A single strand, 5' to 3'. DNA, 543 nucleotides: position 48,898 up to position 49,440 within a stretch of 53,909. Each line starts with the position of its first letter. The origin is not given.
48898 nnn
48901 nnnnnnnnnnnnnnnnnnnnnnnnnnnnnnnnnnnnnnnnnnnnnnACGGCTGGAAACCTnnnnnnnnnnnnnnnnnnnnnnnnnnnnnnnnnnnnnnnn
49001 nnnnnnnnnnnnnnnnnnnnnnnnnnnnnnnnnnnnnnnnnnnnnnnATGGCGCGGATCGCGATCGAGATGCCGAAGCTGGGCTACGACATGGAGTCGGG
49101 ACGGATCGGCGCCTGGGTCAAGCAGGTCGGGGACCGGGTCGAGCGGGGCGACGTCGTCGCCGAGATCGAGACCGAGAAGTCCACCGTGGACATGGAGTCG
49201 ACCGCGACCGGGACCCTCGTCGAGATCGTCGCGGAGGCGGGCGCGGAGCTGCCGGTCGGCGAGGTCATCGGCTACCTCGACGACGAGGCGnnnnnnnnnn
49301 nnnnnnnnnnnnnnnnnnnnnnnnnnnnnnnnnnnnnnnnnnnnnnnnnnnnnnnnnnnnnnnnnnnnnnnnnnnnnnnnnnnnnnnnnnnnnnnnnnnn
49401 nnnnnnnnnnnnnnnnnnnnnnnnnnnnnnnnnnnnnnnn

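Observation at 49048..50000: Split E2: lipoyl domain and acyltransferase catalytic domain as separate overlapping genes, with no E1, E3 or subunit-binding domain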

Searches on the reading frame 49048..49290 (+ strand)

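Call 6: search_protein_families(library=pfam, proteins=[window:49048-49290:+], max_evalue=0.01)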
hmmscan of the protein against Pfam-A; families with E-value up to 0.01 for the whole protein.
window:49048-49290:+ (81 aa): 2 families
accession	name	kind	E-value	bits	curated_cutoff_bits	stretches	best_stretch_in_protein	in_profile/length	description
PF00364.28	Biotin_lipoyl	-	3.9e-17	62.3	22.1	1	6-76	3-72/73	Biotin-requiring enzyme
PF01597.25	GCV_H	-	0.00063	20.1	22.2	1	24-60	38-74/122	Glycine cleavage H-protein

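Call 7: search_protein_families(library=ncbifam, proteins=[window:49048-49290:+], max_evalue=0.01)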
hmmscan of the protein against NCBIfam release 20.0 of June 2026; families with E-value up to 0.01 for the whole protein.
window:49048-49290:+ (81 aa): 18 families
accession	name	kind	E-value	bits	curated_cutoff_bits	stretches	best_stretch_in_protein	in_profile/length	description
NF011457.0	PRK14875.1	equivalog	2.9e-23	82.5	307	1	5-80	5-80/372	acetoin dehydrogenase dihydrolipoyllysine-residue acetyltransferase subunit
TIGR01349.1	PDHac_trf_mito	equivalog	1.4e-18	67.3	445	1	6-75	2-72/437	pyruvate dehydrogenase complex dihydrolipoamide acetyltransferase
NF008854.0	PRK11892.1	equivalog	2.3e-16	59.5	454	1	4-80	3-80/464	pyruvate dehydrogenase complex E1 component subunit beta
NF004309.0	PRK05704.1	equivalog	5.7e-14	52.3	449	1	4-80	3-79/408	2-oxoglutarate dehydrogenase complex dihydrolipoyllysine-residue succinyltransferase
TIGR01347.1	sucB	equivalog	1.8e-13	50.5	378.65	1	4-79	1-76/404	dihydrolipoyllysine-residue succinyltransferase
TIGR02927.1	SucB_Actino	equivalog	3.9e-12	45.8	423.45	1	5-80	128-203/579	2-oxoglutarate dehydrogenase, E2 component, dihydrolipoamide succinyltransferase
NF008814.0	PRK11854.1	equivalog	5.1e-12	45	722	1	6-78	108-179/637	pyruvate dehydrogenase complex dihydrolipoyllysine-residue acetyltransferase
TIGR01348.1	PDHac_trf_long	equivalog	2.4e-08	33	552.1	1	6-79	3-75/587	dihydrolipoyllysine-residue acetyltransferase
NF005457.0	PRK07051.1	equivalog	1.2e-05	25.4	87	1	25-76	26-77/80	acetyl-CoA carboxylase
NF006761.0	PRK09282.1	domain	3.1e-05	22.6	402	1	18-74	530-586/591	pyruvate carboxylase subunit B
TIGR02712.1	urea_carbox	equivalog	0.00024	18.9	1303.85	1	18-74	1141-1197/1201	urea carboxylase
TIGR01108.1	oadA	equivalog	0.0003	19.4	756.5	1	18-73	526-581/582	sodium-extruding oxaloacetate decarboxylase subunit alpha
NF002270.0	PRK01202.1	subfamily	0.00054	19.7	117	1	24-61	45-82/129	glycine cleavage system protein GcvH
NF045680.1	DiMtlExpIhpB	equivalog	0.00057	19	450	1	24-59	113-150/326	divalent metal ion exporter adaptor subunit IhpB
TIGR00531.1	BCCP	equivalog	0.0018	18.8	115.2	1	13-67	91-144/156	acetyl-CoA carboxylase biotin carboxyl carrier protein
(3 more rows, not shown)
